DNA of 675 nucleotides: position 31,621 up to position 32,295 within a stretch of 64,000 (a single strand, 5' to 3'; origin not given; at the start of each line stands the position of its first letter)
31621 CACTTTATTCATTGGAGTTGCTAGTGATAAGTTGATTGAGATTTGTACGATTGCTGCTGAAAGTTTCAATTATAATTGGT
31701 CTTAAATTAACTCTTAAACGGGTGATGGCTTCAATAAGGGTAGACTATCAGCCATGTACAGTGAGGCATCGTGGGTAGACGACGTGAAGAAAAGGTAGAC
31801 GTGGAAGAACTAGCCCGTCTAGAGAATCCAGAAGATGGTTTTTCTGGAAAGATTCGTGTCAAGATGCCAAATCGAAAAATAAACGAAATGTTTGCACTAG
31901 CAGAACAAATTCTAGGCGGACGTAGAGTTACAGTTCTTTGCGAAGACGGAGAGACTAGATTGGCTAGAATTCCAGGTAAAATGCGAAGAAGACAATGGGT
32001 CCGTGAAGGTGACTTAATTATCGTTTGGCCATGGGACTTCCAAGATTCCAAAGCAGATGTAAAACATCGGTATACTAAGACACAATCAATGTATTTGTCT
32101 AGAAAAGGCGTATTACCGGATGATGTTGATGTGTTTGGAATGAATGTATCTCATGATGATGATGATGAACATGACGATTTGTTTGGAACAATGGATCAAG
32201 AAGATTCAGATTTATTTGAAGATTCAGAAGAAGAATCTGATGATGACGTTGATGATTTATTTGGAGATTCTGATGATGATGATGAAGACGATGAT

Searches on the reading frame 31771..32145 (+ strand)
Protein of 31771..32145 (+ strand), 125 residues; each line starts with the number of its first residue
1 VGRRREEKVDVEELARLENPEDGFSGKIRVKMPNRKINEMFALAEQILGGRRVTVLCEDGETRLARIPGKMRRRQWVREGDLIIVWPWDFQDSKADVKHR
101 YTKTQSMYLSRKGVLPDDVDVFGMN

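Call 16: search_protein_representatives(protein=window:31771-32145:+)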
Query: 125 residues. Proteins with E-value up to 0.001 (for the whole library): 1966; up to 1e-10: 410; up to 1e-30: 19. The best 150 are listed.
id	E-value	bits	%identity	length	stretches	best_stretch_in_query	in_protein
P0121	4.4e-73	259.3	92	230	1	1-125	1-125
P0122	2.0e-67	241.0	88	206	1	1-125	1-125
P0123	1.7e-65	234.7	89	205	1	1-124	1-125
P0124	4.9e-64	230.0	87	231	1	9-125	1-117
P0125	1.7e-56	205.7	78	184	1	1-124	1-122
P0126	7.9e-54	197.1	94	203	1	32-124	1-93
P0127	1.4e-53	196.3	79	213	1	1-124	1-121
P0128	1.0e-46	174.1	86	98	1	1-93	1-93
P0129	4.8e-46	171.9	92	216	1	40-125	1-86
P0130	6.4e-37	142.4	87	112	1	6-87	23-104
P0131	7.7e-37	142.2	77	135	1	40-125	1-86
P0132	8.4e-37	142.1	77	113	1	4-94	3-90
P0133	1.4e-34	134.9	56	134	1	21-122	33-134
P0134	2.4e-34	134.1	58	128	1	20-122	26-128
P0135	6.9e-34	132.6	56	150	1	14-120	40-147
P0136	2.5e-32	127.6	51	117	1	5-122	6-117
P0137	4.3e-32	126.8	53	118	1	19-122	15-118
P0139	7.1e-31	122.9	57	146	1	19-122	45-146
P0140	1.1e-29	119.1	50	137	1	16-122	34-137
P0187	2.3e-19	85.7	47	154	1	21-115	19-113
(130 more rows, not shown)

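Call 19: find_related_loci(query=A1, collection=genome_contigs, flank=3000)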
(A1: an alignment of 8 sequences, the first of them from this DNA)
Query A1 (125 aa) in genome_contigs; peptide patterns used: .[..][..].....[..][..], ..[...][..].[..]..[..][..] (x = any residue, [..] = any of these).
599 stretches matched a pattern (row limit reached: there are more); 588 encode a relative of the query (tblastn E <= 1e-3); the best 80 are kept; 80 distinct loci.
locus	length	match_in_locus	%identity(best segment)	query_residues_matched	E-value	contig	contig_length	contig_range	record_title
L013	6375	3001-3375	98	1-125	3e-82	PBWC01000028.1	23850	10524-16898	MAG: Methanobacteriota archaeon isolate RS406 39584, whole genome shotgun sequence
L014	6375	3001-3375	97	1-125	6e-81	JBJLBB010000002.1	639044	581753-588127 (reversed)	MAG: Candidatus Poseidoniaceae archaeon isolate LRMED-012 MGIIa-LRMED-012-C2, whole genome shotgun sequence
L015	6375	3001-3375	97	1-125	7e-81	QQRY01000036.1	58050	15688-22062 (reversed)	MAG: Candidatus Poseidoniales archaeon isolate bin_137 U_43176-36, whole genome shotgun sequence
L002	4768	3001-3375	97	1-125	9e-81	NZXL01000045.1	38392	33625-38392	MAG: Methanobacteriota archaeon isolate NAT37 7389, whole genome shotgun sequence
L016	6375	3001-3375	95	1-125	1e-79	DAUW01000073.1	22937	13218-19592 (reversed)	MAG TPA_asm: Euryarchaeota archaeon UBA229 UBA229_contig_16761, whole genome shotgun sequence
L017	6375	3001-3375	95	1-125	5e-80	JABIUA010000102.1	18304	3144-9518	MAG: Methanobacteriota archaeon isolate SI072_bin37 k141_3553109, whole genome shotgun sequence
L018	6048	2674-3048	95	1-125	8e-80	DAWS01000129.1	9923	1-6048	MAG TPA_asm: Euryarchaeota archaeon UBA111 UBA111_contig_4365, whole genome shotgun sequence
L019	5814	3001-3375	93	1-125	1e-79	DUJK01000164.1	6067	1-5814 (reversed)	MAG TPA_asm: Candidatus Poseidoniaceae archaeon isolate UBA8734 contig_23020, whole genome shotgun sequence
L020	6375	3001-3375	94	1-125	3e-78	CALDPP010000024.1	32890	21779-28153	MAG TPA_asm: uncultured euryarchaeote isolate ERR598966_bin.16_CONCOCT_v1.1_MAG genome assembly, contig: ERZ832020.204,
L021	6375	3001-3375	94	1-125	2e-78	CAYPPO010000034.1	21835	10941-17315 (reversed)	MAG TPA_asm: uncultured Candidatus Poseidoniales archaeon isolate binchicken_co76_63 genome assembly, contig: NODE_2787_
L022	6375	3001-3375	94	1-125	6e-78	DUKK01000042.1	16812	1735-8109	MAG TPA_asm: Candidatus Poseidoniaceae archaeon isolate UBA9354 contig_58808, whole genome shotgun sequence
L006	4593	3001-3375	92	1-125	1e-77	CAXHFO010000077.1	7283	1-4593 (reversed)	MAG TPA_asm: uncultured Candidatus Poseidoniales archaeon isolate SRR12479975_concoct_5 genome assembly, contig: ERZ4874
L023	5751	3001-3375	94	1-125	2e-77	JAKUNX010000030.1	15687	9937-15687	MAG: Candidatus Poseidoniaceae archaeon isolate ALOHA_A2.0_18 A2.0-MGIIa-L1-1_30, whole genome shotgun sequence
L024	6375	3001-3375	94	1-125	1e-77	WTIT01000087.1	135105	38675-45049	MAG: Methanobacteriota archaeon isolate PL36325bin_14 NODE_12_length_135105_cov_14.313003, whole genome shotgun sequence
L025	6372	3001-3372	90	1-124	1e-75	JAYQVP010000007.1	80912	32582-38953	MAG: Poseidonia sp. isolate SD9010_S4_metabat_bins_sens.tsv.079 NODE_143_length_80912_cov_13.108983, whole genome shotgu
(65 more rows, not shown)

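Call 21: list_cluster_members(proteins=[P0127, P0131, P0133, P0134, P0135, P0136, P0137, P0139, P0140, P0187])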
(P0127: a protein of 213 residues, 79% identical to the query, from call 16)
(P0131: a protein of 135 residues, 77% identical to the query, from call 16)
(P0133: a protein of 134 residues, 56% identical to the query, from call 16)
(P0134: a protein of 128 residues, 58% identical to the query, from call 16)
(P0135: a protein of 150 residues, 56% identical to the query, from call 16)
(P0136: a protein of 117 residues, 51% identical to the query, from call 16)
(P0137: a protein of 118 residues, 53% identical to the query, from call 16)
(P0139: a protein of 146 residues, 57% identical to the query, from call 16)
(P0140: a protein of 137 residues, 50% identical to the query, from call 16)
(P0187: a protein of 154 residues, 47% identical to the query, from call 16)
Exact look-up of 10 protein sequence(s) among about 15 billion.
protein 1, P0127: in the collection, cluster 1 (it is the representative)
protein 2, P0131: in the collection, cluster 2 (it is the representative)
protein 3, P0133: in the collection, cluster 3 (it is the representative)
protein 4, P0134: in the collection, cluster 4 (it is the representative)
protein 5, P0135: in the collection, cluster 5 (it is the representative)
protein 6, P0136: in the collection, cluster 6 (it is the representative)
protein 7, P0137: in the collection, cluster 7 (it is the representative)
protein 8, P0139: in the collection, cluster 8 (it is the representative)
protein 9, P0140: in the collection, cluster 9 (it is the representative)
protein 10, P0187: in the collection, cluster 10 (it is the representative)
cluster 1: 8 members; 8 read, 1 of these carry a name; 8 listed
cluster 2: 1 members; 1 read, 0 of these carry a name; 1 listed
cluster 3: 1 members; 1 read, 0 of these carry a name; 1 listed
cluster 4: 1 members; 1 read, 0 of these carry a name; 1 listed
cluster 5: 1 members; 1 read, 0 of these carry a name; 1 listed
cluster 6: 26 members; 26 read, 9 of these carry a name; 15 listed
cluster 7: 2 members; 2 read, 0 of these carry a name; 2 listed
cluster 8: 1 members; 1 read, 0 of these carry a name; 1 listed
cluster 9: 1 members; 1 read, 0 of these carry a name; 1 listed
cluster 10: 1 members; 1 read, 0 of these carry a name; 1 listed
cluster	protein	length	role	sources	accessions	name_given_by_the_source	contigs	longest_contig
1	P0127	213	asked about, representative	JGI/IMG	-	-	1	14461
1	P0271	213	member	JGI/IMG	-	translation initiation factor 1A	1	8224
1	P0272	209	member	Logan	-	-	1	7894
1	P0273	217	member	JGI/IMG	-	-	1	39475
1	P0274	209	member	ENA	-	-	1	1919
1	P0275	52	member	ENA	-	-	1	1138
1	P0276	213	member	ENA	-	-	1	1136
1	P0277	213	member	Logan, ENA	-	-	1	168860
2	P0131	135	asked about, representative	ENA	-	-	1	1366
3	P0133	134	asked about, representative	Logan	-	-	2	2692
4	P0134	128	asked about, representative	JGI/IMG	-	-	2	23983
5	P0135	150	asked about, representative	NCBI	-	-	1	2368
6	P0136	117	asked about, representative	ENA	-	-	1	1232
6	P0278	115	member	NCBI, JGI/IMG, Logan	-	translation initiation factor 1A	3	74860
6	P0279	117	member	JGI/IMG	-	translation initiation factor 1A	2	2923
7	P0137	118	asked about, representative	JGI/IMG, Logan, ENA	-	-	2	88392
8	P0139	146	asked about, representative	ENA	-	-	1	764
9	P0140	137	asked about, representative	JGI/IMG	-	-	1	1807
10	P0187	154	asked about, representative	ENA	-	-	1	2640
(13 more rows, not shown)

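Call 28: find_related_loci(query=A2, collection=genome_contigs, flank=1500)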
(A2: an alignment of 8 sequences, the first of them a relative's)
Query A2 (128 aa) in genome_contigs; peptide patterns used: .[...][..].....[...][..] (x = any residue, [..] = any of these).
599 stretches matched a pattern (row limit reached: there are more); 582 encode a relative of the query (tblastn E <= 1e-3); the best 80 are kept; 80 distinct loci.
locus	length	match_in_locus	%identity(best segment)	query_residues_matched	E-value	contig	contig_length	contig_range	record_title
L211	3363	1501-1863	83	7-128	7e-65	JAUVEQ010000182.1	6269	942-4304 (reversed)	MAG: Methanobacteriota archaeon isolate CSMAG_327 CSMAG_327_k141_3709818_length_6269_cov_7.4475, whole genome shotgun se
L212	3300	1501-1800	74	29-128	4e-50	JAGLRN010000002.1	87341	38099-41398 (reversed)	MAG: Thermoplasmata archaeon isolate RS_9_17 ROV157_9.bin.17.fa_2, whole genome shotgun sequence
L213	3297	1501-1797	76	30-128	2e-49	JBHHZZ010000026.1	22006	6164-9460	MAG: Thermoplasmata archaeon isolate K_3_bin.4 NODE_612_length_22006_cov_48.163045, whole genome shotgun sequence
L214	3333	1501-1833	65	18-128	2e-49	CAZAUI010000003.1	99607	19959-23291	MAG TPA_asm: uncultured Thermoplasmata archaeon isolate SRP319275_co4_87 genome assembly, contig: NODE_106_length_99607_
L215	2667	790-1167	58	3-128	2e-49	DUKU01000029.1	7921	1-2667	MAG TPA_asm: Thermoplasmata archaeon isolate UBA9653 contig_34758, whole genome shotgun sequence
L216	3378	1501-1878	59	3-128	5e-49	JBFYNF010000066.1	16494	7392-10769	MAG: Thermoplasmata archaeon isolate PPR_0081 PPR_0081_bin.95.fa_k121_3982350, whole genome shotgun sequence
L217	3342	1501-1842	62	15-128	5e-48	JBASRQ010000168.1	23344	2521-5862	MAG: Thermoplasmata archaeon isolate MFD13565_ilm_asm_bin2 k127_49697, whole genome shotgun sequence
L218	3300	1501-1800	71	29-128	5e-48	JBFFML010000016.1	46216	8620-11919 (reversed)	MAG: Thermoplasmata archaeon isolate Mix_mud18.2022.04.47 k141_2117321_length_46216_cov_21.2816, whole genome shotgun se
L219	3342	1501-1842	63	15-128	7e-48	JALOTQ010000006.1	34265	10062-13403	MAG: Thermoplasmata archaeon isolate Prado237 scaffold_985, whole genome shotgun sequence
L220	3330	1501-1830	66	20-128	1e-47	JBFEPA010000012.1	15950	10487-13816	MAG: Thermoplasmata archaeon isolate Mix_mud04.2021.02.60 k141_314914_length_15950_cov_11.5542, whole genome shotgun seq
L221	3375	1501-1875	60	3-128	2e-47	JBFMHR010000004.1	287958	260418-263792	MAG: Thermoplasmatota archaeon isolate MAG329 MAG329_4, whole genome shotgun sequence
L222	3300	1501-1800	71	29-128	1e-47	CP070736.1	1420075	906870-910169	MAG: Methanobacteriota archaeon isolate bin4 chromosome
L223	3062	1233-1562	66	20-128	1e-47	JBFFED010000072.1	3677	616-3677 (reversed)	MAG: Thermoplasmata archaeon isolate Mix_mud13.2021.11.63 k141_1151641_length_3677_cov_9.8083, whole genome shotgun sequ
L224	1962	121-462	62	15-128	3e-47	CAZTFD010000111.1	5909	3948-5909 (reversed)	MAG TPA_asm: uncultured Thermoplasmata archaeon isolate binchicken_co364_9 genome assembly, contig: NODE_27166_length_59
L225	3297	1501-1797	71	30-128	3e-47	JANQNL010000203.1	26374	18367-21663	MAG: Thermoplasmatota archaeon isolate PL23a_bin.128 k99_2323766, whole genome shotgun sequence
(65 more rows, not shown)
